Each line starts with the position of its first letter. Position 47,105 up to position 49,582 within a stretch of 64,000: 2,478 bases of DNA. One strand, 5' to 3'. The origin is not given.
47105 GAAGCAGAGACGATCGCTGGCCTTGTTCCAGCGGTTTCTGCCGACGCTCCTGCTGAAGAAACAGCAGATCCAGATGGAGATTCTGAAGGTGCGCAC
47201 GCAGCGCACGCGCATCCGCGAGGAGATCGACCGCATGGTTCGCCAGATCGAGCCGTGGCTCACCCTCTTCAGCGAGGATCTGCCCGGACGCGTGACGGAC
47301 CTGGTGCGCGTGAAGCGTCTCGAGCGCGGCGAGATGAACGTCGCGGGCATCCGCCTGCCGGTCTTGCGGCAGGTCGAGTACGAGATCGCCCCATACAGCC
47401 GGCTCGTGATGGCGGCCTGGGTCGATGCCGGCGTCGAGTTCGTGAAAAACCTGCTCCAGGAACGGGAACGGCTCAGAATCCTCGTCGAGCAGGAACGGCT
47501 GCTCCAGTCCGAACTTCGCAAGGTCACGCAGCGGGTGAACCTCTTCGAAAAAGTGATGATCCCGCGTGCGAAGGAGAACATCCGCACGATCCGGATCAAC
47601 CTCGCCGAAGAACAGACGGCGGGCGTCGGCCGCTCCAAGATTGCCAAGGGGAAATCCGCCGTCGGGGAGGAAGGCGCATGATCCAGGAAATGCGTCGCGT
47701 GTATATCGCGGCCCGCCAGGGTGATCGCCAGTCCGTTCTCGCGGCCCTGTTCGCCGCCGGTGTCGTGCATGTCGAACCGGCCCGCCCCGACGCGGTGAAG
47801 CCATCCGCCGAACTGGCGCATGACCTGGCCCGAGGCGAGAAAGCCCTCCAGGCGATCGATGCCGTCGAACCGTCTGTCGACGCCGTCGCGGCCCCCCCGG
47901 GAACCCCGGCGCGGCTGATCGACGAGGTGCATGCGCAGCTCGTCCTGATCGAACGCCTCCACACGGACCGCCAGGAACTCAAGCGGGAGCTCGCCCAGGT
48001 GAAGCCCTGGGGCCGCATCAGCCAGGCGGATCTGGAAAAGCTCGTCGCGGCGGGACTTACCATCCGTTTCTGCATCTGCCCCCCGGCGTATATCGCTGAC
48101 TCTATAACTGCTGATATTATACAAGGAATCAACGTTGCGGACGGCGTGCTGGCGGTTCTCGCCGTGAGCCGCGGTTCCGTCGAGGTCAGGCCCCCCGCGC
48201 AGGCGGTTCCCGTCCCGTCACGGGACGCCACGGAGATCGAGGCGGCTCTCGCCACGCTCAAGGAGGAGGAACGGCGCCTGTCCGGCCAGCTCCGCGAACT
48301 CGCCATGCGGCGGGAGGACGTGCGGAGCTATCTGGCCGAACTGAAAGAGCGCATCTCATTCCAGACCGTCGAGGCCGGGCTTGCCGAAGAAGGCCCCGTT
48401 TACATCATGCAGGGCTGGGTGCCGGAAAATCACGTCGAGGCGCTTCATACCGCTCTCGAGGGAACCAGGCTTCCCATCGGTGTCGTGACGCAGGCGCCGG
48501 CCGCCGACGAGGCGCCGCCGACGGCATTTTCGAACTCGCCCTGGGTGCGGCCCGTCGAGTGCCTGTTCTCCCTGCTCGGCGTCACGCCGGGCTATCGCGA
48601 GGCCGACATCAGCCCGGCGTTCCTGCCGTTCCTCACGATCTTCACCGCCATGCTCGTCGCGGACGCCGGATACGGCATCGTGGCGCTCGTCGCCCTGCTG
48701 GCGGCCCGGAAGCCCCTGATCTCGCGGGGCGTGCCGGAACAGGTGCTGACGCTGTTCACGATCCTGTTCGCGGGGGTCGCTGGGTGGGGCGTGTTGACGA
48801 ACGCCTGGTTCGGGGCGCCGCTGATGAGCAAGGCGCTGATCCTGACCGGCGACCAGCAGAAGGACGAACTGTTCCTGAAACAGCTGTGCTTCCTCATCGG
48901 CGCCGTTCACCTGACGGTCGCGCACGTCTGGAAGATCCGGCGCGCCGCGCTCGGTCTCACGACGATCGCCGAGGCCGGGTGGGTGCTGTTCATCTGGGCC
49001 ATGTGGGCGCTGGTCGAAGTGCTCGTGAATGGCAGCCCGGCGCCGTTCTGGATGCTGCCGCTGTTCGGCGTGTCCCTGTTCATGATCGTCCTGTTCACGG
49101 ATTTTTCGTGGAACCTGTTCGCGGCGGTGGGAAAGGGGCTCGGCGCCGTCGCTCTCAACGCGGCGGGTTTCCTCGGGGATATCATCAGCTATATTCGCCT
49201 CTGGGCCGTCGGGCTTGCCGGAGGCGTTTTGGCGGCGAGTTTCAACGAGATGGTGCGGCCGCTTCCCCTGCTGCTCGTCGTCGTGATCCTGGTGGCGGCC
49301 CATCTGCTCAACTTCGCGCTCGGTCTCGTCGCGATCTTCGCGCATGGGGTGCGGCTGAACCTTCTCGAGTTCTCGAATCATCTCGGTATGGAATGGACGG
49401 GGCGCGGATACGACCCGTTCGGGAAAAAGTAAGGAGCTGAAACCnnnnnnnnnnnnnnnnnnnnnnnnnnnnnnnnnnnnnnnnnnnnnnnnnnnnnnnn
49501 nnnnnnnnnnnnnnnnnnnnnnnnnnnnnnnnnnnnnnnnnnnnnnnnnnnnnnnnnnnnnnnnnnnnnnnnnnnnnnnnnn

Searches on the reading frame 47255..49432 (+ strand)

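Call 65: search_protein_families(library=pfam, proteins=[window:47255-49432:+], max_evalue=0.001)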
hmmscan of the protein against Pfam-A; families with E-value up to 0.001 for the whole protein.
window:47255-49432:+ (725 aa): 1 family
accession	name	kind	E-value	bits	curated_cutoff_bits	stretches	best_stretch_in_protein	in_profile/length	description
PF01496.24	V_ATPase_I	-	5.2e-06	25.1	30.7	0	326-480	253-409/815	V-type ATPase 116kDa subunit family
